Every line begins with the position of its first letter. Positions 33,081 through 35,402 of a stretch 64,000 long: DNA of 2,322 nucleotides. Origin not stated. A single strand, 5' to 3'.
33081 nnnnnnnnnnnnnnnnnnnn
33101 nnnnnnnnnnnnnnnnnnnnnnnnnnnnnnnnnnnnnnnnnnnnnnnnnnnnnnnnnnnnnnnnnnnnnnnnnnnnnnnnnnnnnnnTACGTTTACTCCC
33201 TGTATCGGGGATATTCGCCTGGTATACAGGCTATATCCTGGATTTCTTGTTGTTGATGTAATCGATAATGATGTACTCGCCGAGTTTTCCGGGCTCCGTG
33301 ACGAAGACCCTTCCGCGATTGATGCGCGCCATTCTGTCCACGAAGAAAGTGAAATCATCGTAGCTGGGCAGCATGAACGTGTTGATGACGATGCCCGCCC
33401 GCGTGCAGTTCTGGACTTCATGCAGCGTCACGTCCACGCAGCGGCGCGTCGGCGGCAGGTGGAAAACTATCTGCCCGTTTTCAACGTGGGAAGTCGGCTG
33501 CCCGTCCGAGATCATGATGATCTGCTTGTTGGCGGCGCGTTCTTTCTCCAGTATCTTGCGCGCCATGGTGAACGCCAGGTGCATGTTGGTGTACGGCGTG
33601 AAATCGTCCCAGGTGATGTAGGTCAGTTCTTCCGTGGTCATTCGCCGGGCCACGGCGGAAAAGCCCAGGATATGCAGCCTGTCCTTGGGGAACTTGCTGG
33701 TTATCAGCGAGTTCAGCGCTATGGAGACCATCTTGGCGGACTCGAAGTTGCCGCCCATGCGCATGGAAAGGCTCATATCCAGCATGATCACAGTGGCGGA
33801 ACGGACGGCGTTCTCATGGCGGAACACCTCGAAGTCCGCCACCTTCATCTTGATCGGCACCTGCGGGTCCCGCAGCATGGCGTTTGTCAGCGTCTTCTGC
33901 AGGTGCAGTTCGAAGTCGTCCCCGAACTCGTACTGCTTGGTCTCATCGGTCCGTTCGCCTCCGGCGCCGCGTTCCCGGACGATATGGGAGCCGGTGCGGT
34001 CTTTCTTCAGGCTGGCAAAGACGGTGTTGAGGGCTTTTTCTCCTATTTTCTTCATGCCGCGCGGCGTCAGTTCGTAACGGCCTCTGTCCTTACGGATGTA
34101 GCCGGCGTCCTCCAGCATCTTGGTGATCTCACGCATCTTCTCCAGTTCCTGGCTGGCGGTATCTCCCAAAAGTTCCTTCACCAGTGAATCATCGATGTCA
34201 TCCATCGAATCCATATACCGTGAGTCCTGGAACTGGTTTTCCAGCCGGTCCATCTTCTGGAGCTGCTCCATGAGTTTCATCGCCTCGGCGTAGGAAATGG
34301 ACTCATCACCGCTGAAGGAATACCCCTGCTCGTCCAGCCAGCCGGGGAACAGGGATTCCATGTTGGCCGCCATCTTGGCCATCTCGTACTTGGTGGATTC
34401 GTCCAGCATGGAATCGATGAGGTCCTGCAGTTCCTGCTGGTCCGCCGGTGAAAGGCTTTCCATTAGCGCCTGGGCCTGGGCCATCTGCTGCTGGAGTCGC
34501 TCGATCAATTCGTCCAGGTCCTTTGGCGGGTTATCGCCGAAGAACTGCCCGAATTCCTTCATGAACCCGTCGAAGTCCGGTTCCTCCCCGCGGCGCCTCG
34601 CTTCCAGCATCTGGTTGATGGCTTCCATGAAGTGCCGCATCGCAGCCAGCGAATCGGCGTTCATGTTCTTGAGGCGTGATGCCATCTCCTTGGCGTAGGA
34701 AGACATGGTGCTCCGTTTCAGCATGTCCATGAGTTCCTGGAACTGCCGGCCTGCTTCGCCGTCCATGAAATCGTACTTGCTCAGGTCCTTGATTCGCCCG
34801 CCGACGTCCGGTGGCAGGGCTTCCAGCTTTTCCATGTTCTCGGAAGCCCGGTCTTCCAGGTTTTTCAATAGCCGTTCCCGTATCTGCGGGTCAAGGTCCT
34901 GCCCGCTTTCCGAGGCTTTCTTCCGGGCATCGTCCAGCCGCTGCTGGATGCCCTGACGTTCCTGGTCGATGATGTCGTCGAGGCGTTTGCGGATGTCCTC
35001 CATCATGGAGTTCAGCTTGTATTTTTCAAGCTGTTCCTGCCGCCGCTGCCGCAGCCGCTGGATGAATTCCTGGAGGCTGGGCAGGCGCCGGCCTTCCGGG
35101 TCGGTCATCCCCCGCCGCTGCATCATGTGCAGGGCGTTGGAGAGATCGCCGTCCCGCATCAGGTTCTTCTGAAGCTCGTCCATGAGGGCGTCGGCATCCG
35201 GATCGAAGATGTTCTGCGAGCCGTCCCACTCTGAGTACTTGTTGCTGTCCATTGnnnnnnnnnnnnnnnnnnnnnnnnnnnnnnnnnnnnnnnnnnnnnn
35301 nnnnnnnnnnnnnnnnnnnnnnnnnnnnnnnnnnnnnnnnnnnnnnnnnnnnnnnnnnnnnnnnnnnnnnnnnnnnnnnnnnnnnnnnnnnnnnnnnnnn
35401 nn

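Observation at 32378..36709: Three-gene operon: BchI-like AAA+ ATPase, BchD-like VWA protein and a degenerate VirB11/GspE-like ATPase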

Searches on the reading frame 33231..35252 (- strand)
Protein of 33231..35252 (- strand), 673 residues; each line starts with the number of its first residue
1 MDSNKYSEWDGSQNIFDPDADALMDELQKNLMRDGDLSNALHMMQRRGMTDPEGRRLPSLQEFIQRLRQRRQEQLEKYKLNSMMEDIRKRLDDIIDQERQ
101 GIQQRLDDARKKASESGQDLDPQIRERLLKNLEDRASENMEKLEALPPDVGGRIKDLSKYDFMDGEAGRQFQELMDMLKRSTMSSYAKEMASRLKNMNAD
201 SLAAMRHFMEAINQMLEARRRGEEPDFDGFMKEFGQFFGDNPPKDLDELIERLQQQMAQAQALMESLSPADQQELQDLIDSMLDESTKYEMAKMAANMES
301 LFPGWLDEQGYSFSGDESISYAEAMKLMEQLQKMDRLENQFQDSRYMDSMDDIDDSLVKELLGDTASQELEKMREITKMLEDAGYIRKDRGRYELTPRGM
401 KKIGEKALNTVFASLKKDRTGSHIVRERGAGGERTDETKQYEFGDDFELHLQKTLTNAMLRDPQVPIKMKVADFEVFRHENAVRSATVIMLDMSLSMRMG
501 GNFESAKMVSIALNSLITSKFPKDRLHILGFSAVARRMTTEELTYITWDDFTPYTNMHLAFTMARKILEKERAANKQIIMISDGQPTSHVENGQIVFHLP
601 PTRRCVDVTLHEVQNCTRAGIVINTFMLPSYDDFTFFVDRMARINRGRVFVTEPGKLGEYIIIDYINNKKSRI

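Call 4: search_protein_families(library=pfam, proteins=[window:33231-35252:-], max_evalue=0.01)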
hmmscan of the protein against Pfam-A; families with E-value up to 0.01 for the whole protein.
window:33231-35252:- (673 aa): 5 families
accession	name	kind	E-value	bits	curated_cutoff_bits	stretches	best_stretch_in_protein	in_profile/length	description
PF13519.12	VWA_2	-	2.5e-07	31.7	27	1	487-585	1-107/107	von Willebrand factor type A domain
PF01442.23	Apolipoprotein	-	0.001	19.3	90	1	61-143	65-170/190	Apolipoprotein A1/A4/E domain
PF17944.6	Arg_decarbox_C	-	0.004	18.1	23.3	1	247-287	13-49/51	Arginine decarboxylase C-terminal helical extension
PF12867.12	DinB_2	-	0.0046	17.8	24.8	0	215-273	46-96/128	DinB superfamily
PF06969.22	HemN_C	-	0.0074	16.8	24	0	353-400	21-65/67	HemN C-terminal domain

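Call 5: search_protein_families(library=ncbifam, proteins=[window:33231-35252:-], max_evalue=0.01)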
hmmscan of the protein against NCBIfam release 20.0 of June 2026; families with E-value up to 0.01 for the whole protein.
window:33231-35252:- (673 aa): 3 families
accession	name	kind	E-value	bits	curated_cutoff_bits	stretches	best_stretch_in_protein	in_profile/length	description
NF040480.1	CGLAU_01105_fam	hypoth_equivalog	0.00027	21.2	45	0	165-280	77-174/179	CGLAU_01105 family protein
TIGR02442.1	Cob-chelat-sub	hypoth_equivalog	0.0019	16.7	779.45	1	416-586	404-583/641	putative cobaltochelatase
NF053610.1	Sso10a_fam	subfamily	0.0048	16.9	60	0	372-401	33-62/64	Sso10a family chromatin protein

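Call 6: search_protein_families(library=padloc, proteins=[window:33231-35252:-], max_evalue=0.01)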
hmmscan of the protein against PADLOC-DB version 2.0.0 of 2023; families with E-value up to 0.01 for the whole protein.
window:33231-35252:- (673 aa): 0 families

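Call 18: find_homologous_proteins(query=window:33231-35252:-)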
Query window:33231-35252:- (673 aa): 2567 proteins with E <= 0.001 among 8000 candidates; the best 120 are listed.
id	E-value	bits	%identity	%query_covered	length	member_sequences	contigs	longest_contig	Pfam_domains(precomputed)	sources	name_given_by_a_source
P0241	0.0e+0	1387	92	100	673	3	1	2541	PF27532.1,PF13519.13,PF27098.1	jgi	-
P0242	0.0e+0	1307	86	100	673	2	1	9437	PF27532.1,PF13519.13,PF27098.1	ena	-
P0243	0.0e+0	1234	81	100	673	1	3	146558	PF27532.1,PF27098.1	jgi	jgi:uncharacterized protein with von Willebrand factor type A (vWA) domain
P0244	0.0e+0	1232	82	100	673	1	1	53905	PF27532.1,PF13519.13,PF27098.1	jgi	jgi:uncharacterized protein with von Willebrand factor type A (vWA) domain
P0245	0.0e+0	1229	81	100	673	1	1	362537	PF27532.1,PF27098.1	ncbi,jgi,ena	ncbi:MAG: VWA domain-containing protein [Dehalococcoidales bacterium]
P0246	0.0e+0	1229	81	100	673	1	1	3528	PF27532.1,PF27098.1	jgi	-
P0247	0.0e+0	1225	81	100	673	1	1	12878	PF27532.1,PF13519.13,PF27098.1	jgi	jgi:uncharacterized protein with von Willebrand factor type A (vWA) domain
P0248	0.0e+0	1224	80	100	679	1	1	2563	PF27532.1,PF13519.13,PF27098.1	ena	-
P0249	0.0e+0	1222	81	100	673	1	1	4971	PF27532.1,PF13519.13,PF27098.1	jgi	jgi:uncharacterized protein with von Willebrand factor type A (vWA) domain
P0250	0.0e+0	1221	81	100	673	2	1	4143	PF27532.1,PF13519.13,PF27098.1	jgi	jgi:uncharacterized protein with von Willebrand factor type A (vWA) domain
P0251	0.0e+0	1219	81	100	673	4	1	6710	PF27532.1,PF13519.13,PF27098.1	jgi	-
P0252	0.0e+0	1216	81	100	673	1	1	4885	PF27532.1,PF27098.1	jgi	jgi:uncharacterized protein with von Willebrand factor type A (vWA) domain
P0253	0.0e+0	1214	80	100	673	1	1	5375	PF27532.1,PF13519.13,PF27098.1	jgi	jgi:uncharacterized protein with von Willebrand factor type A (vWA) domain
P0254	0.0e+0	1213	80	100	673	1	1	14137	PF27532.1,PF13519.13,PF27098.1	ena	-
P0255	0.0e+0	1211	80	100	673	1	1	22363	PF27532.1,PF13519.13,PF27098.1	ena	-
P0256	0.0e+0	1209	80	100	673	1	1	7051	PF27532.1,PF27098.1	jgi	jgi:uncharacterized protein with von Willebrand factor type A (vWA) domain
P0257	0.0e+0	1209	80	100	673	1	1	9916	PF27532.1,PF13519.13,PF27098.1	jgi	-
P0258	0.0e+0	1209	80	100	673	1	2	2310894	PF27532.1,PF13519.13,PF27098.1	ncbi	-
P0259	0.0e+0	1208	80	100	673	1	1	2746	PF27532.1,PF13519.13,PF27098.1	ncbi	-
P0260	0.0e+0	1208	81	100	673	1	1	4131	PF27532.1,PF13519.13,PF27098.1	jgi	jgi:uncharacterized protein with von Willebrand factor type A (vWA) domain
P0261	0.0e+0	1207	80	100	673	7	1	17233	PF27532.1,PF13519.13,PF27098.1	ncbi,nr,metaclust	ncbi:MAG: hypothetical protein A2144_04310 [Chloroflexi bacterium RBG_16_50_9]|nr:MAG: hypothetical 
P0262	0.0e+0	1207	80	100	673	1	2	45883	PF27532.1,PF13519.13,PF27098.1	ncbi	-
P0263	0.0e+0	1206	79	100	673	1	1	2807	PF27532.1,PF13519.13,PF27098.1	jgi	jgi:uncharacterized protein with von Willebrand factor type A (vWA) domain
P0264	0.0e+0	1204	79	100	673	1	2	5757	PF27532.1,PF13519.13,PF27098.1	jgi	jgi:uncharacterized protein with von Willebrand factor type A (vWA) domain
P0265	0.0e+0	1202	79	100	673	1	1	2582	PF27532.1,PF13519.13,PF27098.1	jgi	jgi:uncharacterized protein with von Willebrand factor type A (vWA) domain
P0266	0.0e+0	1202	80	100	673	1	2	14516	PF27532.1,PF27098.1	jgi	jgi:uncharacterized protein with von Willebrand factor type A (vWA) domain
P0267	0.0e+0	1201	79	100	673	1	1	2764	PF27532.1,PF27098.1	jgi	jgi:uncharacterized protein with von Willebrand factor type A (vWA) domain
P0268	0.0e+0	1200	79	100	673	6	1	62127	PF27532.1,PF13519.13,PF27098.1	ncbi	-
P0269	0.0e+0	1198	79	100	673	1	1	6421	PF27532.1,PF27098.1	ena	-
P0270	0.0e+0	1196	79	100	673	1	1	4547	PF27532.1,PF27098.1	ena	-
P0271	0.0e+0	1196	78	100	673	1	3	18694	PF27532.1,PF13519.13,PF27098.1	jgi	jgi:uncharacterized protein with von Willebrand factor type A (vWA) domain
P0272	0.0e+0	1194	79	100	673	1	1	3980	PF27532.1,PF27098.1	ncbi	-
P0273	0.0e+0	1193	79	100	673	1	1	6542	PF27532.1,PF13519.13,PF27098.1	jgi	-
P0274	0.0e+0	1193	79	100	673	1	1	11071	PF27532.1,PF27098.1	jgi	jgi:uncharacterized protein with von Willebrand factor type A (vWA) domain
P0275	0.0e+0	1192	78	100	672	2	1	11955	PF27532.1,PF27098.1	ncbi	-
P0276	0.0e+0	1191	78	100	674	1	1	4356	PF27532.1,PF13519.13,PF27098.1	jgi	jgi:uncharacterized protein with von Willebrand factor type A (vWA) domain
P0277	0.0e+0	1191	79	100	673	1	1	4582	PF27532.1,PF13519.13,PF27098.1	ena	-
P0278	0.0e+0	1190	78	100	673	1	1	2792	PF27532.1,PF13519.13,PF27098.1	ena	-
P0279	0.0e+0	1189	78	100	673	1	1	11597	PF27532.1,PF13519.13,PF27098.1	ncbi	-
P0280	0.0e+0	1189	78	100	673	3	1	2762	PF27532.1,PF27098.1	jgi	jgi:uncharacterized protein with von Willebrand factor type A (vWA) domain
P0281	0.0e+0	1189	78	100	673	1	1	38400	PF27532.1,PF27098.1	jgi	jgi:uncharacterized protein with von Willebrand factor type A (vWA) domain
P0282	0.0e+0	1188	78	100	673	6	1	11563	PF27532.1,PF13519.13,PF27098.1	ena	-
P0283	0.0e+0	1187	78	100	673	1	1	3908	PF27532.1,PF13519.13,PF27098.1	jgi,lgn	-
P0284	0.0e+0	1187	78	100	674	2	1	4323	PF27532.1,PF13519.13,PF27098.1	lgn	-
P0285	0.0e+0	1186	78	100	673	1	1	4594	PF27532.1,PF27098.1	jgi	jgi:uncharacterized protein with von Willebrand factor type A (vWA) domain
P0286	0.0e+0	1186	78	100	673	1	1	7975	PF27532.1,PF27098.1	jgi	-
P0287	0.0e+0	1182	79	100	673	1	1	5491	PF27532.1,PF13519.13,PF27098.1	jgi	jgi:uncharacterized protein with von Willebrand factor type A (vWA) domain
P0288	0.0e+0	1182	78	100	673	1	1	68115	PF27532.1,PF27098.1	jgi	jgi:uncharacterized protein with von Willebrand factor type A (vWA) domain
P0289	0.0e+0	1178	78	100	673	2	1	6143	PF27532.1,PF13519.13,PF27098.1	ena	-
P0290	0.0e+0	1178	78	100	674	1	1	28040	PF27532.1,PF13519.13,PF27098.1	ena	-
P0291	0.0e+0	1176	78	100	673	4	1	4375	PF27532.1,PF27098.1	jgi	jgi:uncharacterized protein with von Willebrand factor type A (vWA) domain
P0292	0.0e+0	1176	77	100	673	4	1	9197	PF27532.1,PF13519.13,PF27098.1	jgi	jgi:uncharacterized protein with von Willebrand factor type A (vWA) domain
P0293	0.0e+0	1173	77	100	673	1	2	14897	PF27532.1,PF27098.1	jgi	jgi:uncharacterized protein with von Willebrand factor type A (vWA) domain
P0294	0.0e+0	1172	77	100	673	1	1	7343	PF27532.1,PF13519.13,PF27098.1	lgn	-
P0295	0.0e+0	1170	77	100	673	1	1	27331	PF27532.1,PF13519.13,PF27098.1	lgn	-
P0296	0.0e+0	1168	77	100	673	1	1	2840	PF27532.1,PF27098.1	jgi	jgi:uncharacterized protein with von Willebrand factor type A (vWA) domain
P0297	0.0e+0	1168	76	100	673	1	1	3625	PF27532.1,PF13519.13,PF27098.1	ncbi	-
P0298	0.0e+0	1167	77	100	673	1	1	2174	PF27532.1,PF13519.13,PF27098.1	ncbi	-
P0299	0.0e+0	1162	76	100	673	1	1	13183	PF27532.1,PF27098.1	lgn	-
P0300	0.0e+0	1162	75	100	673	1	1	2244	PF27532.1,PF13519.13,PF27098.1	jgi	-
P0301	0.0e+0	1161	76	100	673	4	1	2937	PF27532.1,PF13519.13,PF27098.1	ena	-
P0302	0.0e+0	1159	76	100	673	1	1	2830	PF27532.1,PF13519.13,PF27098.1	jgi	jgi:uncharacterized protein with von Willebrand factor type A (vWA) domain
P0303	0.0e+0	1159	80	95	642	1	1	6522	PF27532.1,PF13519.13,PF27098.1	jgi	jgi:uncharacterized protein with von Willebrand factor type A (vWA) domain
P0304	0.0e+0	1158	76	100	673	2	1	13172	PF27532.1,PF13519.13,PF27098.1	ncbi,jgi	jgi:uncharacterized protein with von Willebrand factor type A (vWA) domain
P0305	0.0e+0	1158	76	100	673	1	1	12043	PF27532.1,PF13519.13,PF27098.1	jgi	jgi:uncharacterized protein with von Willebrand factor type A (vWA) domain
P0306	0.0e+0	1157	76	100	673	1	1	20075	PF27532.1,PF13519.13,PF27098.1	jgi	jgi:uncharacterized protein with von Willebrand factor type A (vWA) domain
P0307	0.0e+0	1155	76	100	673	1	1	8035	PF27532.1,PF13519.13,PF27098.1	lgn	-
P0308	0.0e+0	1154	76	100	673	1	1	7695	PF27532.1,PF27098.1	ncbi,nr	ncbi:MAG: VWA domain-containing protein [Dehalococcoidales bacterium]|nr:VWA domain-containing prote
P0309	0.0e+0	1152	75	100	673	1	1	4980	PF27532.1,PF13519.13,PF27098.1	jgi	jgi:uncharacterized protein with von Willebrand factor type A (vWA) domain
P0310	0.0e+0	1151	75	100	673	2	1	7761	PF27532.1,PF27098.1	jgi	jgi:uncharacterized protein with von Willebrand factor type A (vWA) domain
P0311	0.0e+0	1150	75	100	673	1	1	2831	PF27532.1,PF13519.13,PF27098.1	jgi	jgi:uncharacterized protein with von Willebrand factor type A (vWA) domain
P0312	0.0e+0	1149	75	100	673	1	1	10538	PF27532.1,PF13519.13,PF27098.1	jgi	jgi:uncharacterized protein with von Willebrand factor type A (vWA) domain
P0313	0.0e+0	1147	75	100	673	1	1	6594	PF27532.1,PF13519.13,PF27098.1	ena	-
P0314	0.0e+0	1147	75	100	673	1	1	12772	PF27532.1,PF13519.13,PF27098.1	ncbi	-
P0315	0.0e+0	1144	75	100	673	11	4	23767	PF27532.1,PF13519.13,PF27098.1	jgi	jgi:uncharacterized protein with von Willebrand factor type A (vWA) domain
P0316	0.0e+0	1144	75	100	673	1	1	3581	PF27532.1,PF13519.13,PF27098.1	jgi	jgi:uncharacterized protein with von Willebrand factor type A (vWA) domain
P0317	0.0e+0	1144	75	100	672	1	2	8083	PF27532.1,PF13519.13,PF27098.1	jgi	jgi:uncharacterized protein with von Willebrand factor type A (vWA) domain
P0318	0.0e+0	1139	75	100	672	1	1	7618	PF27532.1,PF13519.13,PF27098.1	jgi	jgi:uncharacterized protein with von Willebrand factor type A (vWA) domain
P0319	0.0e+0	1139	75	100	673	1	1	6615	PF27532.1,PF13519.13,PF27098.1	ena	-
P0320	0.0e+0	1138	75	100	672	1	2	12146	PF27532.1,PF13519.13,PF27098.1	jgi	jgi:uncharacterized protein with von Willebrand factor type A (vWA) domain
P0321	0.0e+0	1138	74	100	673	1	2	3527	PF27532.1,PF13519.13,PF27098.1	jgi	jgi:uncharacterized protein with von Willebrand factor type A (vWA) domain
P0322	0.0e+0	1136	75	100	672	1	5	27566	PF27532.1,PF27098.1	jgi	jgi:uncharacterized protein with von Willebrand factor type A (vWA) domain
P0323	0.0e+0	1136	74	100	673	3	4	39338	PF27532.1,PF13519.13,PF27098.1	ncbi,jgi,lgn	-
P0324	0.0e+0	1135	75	100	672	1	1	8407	PF27532.1,PF13519.13,PF27098.1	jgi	jgi:uncharacterized protein with von Willebrand factor type A (vWA) domain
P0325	0.0e+0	1134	74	100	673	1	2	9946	PF27532.1,PF13519.13,PF27098.1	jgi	jgi:uncharacterized protein with von Willebrand factor type A (vWA) domain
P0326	0.0e+0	1133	75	100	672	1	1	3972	PF27532.1,PF13519.13,PF27098.1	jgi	jgi:uncharacterized protein with von Willebrand factor type A (vWA) domain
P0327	0.0e+0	1133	74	100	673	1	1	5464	PF27532.1,PF27098.1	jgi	jgi:uncharacterized protein with von Willebrand factor type A (vWA) domain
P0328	0.0e+0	1127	74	100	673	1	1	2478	PF27532.1,PF13519.13,PF27098.1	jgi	jgi:uncharacterized protein with von Willebrand factor type A (vWA) domain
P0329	0.0e+0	1125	74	99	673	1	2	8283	PF27532.1,PF27098.1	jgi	jgi:uncharacterized protein with von Willebrand factor type A (vWA) domain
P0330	0.0e+0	1124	74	100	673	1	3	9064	PF27532.1,PF13519.13,PF27098.1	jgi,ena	-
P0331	0.0e+0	1123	73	100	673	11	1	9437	PF27532.1,PF13519.13,PF27098.1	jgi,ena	-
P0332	0.0e+0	1123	73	100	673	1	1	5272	PF27532.1,PF27098.1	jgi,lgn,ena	-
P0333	0.0e+0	1094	79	92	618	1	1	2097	PF27532.1,PF13519.13,PF27098.1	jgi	jgi:uncharacterized protein with von Willebrand factor type A (vWA) domain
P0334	0.0e+0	1083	70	100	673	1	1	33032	PF27532.1,PF13519.13,PF27098.1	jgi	jgi:uncharacterized protein with von Willebrand factor type A (vWA) domain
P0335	3.9e-294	995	81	81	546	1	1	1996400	PF27532.1,PF13519.13,PF27098.1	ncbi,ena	-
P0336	2.5e-278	943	61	100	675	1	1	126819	PF27532.1,PF13519.13,PF27098.1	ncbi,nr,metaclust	ncbi:MAG: hypothetical protein A2Z29_07610 [Chloroflexi bacterium RBG_16_56_11]|nr:MAG: hypothetical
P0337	5.9e-277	939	82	76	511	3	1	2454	PF13519.13,PF27098.1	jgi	jgi:uncharacterized protein with von Willebrand factor type A (vWA) domain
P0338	4.3e-276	936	62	100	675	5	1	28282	PF27532.1,PF13519.13,PF27098.1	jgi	-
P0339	7.6e-276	935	61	99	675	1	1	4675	PF27532.1,PF27098.1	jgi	jgi:uncharacterized protein with von Willebrand factor type A (vWA) domain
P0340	1.4e-275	934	61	100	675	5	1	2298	PF27532.1,PF27098.1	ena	-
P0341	1.6e-275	934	61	100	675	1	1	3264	PF27532.1,PF13519.13,PF27098.1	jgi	jgi:uncharacterized protein with von Willebrand factor type A (vWA) domain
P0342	1.8e-275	934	61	100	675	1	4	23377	PF27532.1,PF13519.13,PF27098.1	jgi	jgi:uncharacterized protein with von Willebrand factor type A (vWA) domain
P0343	3.1e-275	933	61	100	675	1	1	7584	PF27532.1,PF13519.13,PF27098.1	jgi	jgi:uncharacterized protein with von Willebrand factor type A (vWA) domain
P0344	1.1e-272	925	61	100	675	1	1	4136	PF27532.1,PF27098.1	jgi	jgi:uncharacterized protein with von Willebrand factor type A (vWA) domain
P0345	3.1e-272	923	61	100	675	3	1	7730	PF27532.1,PF27098.1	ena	-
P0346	8.6e-271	918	60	100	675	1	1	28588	PF27532.1,PF13519.13,PF27098.1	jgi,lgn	jgi:uncharacterized protein with von Willebrand factor type A (vWA) domain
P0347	2.4e-270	917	60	100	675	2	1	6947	PF27532.1,PF13519.13,PF27098.1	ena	-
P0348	1.3e-269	914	60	100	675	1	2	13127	PF27532.1,PF13519.13,PF27098.1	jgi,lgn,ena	-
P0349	1.5e-269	914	60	99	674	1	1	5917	PF27532.1,PF13519.13,PF27098.1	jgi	-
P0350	3.9e-269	913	76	82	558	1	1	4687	PF27532.1,PF27098.1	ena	-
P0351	4.3e-269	913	59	100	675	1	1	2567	PF27532.1,PF13519.13,PF27098.1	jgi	jgi:uncharacterized protein with von Willebrand factor type A (vWA) domain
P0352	9.7e-269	912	60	100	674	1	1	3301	PF27532.1,PF13519.13,PF27098.1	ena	-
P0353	1.9e-268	911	60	100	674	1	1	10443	PF27532.1,PF27098.1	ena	-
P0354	2.6e-268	910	60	100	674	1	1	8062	PF27532.1,PF27098.1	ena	-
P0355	2.8e-267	907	60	100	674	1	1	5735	PF27532.1,PF27098.1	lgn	-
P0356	3.3e-267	906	60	100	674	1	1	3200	PF27532.1,PF13519.13,PF27098.1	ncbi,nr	ncbi:MAG: VWA domain-containing protein [Chloroflexi bacterium]|nr:VWA domain-containing protein [Ch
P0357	5.0e-267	906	59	100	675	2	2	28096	PF27532.1,PF27098.1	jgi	jgi:uncharacterized protein with von Willebrand factor type A (vWA) domain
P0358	5.4e-267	906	58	100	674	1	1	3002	PF27532.1,PF13519.13,PF27098.1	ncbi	-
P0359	9.4e-267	905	60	99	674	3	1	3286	PF27532.1,PF13519.13,PF27098.1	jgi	-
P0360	1.9e-266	904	60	99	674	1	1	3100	PF27532.1,PF13519.13,PF27098.1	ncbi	-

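Call 22: find_encoding_contigs(protein=P0336, flank=7000, max_places=3)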
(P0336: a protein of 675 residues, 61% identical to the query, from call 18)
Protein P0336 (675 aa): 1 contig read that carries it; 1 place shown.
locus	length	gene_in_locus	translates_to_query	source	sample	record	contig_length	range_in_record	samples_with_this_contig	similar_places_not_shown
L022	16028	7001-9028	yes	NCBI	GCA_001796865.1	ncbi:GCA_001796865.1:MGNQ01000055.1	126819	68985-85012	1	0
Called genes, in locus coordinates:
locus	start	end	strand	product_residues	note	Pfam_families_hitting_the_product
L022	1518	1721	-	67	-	PF12728:HTH_17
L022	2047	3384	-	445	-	PF01208:URO-D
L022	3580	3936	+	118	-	PF14947:HTH_45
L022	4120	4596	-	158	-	-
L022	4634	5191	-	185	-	-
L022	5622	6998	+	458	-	-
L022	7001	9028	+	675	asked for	PF13519:VWA_2 (faint), PF27532:Mb0984_helical, PF27098:Rv0959_3rd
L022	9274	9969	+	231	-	PF00386:C1q (weak)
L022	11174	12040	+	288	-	PF03916:NrfD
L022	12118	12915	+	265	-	PF01814:Hemerythrin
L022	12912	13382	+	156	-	PF27217:AF_0155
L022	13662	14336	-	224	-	PF00857:Isochorismatase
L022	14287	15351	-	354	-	PF01208:URO-D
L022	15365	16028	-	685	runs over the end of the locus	PF02538:Hydantoinase_B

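Call 66: predict_structure(alignment_id=A4)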
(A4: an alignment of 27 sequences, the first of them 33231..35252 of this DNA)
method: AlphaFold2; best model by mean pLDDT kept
length: 673 residues; sequences in the alignment: 27
mean_pLDDT: 61.3   pTM: 0.42
mean pLDDT of the five models: 61.3, 61.0, 59.2, 57.3, 55.9
residues with pLDDT >= 90: 2; 70-90: 263; 50-70: 215; < 50: 193
segments of 3 or more residues with pLDDT < 50: 1-16, 308-321, 407-451, 464-471, 473-522, 528-554, 629-632, 653-659, 661-673
pLDDT, mean of each block of 10 residues (from residue 1): 29 49 73 60 76 71 85 71 74 89 84 62 76 86 81 77 81 73 59 60 73 80 79 73 78 68 58 62 64 74 55 39 63 83 72 84 83 80 72 62 51 33 22 28 36 53 47 39 26 32 42 44 49 35 35 53 68 58 58 52 78 78 55 63 67 48 45 33
secondary structure, 60 per line:
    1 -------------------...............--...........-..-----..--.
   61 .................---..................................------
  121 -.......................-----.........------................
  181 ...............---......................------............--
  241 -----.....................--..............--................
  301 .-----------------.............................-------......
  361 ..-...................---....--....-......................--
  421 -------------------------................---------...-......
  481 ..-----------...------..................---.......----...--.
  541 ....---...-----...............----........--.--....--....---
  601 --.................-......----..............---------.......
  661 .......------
elements in order (helices of 4 or more, strands of 3 or more residues): H20-34 H37-47 H60-77 H81-114 H122-144 H150-158 H165-195 H199-220 H227-238 H246-266 H269-282 H285-301 H319-347 H355-362 H364-382 E386-389 E392-395 H397-418 H446-461 H475-482 H503-520 E524-530 H540-544 H557-570 E575-582 E588-591 E594-597 H603-619 E621-626 H631-644 H654-667

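Call 67: search_solved_structures(query=A4, max_evalue=1)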
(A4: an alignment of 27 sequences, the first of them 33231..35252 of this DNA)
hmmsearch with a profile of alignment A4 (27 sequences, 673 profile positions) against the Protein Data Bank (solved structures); distinct sequences matched with E-value up to 1: 4.
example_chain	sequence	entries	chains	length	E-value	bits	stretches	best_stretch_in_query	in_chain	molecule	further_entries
2nd9_A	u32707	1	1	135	0.018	16.5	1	45-126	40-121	Mid-cell-anchored protein Z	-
4uos_A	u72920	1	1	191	0.14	13.6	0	77-157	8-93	DESIGNED HELICAL BUNDLE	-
6tnj_A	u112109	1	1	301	0.27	12.6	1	555-590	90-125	Minor fimbrium subunit Mfa5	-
5j0l_A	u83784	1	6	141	0.41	12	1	18-123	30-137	designed protein 3L6HC2_2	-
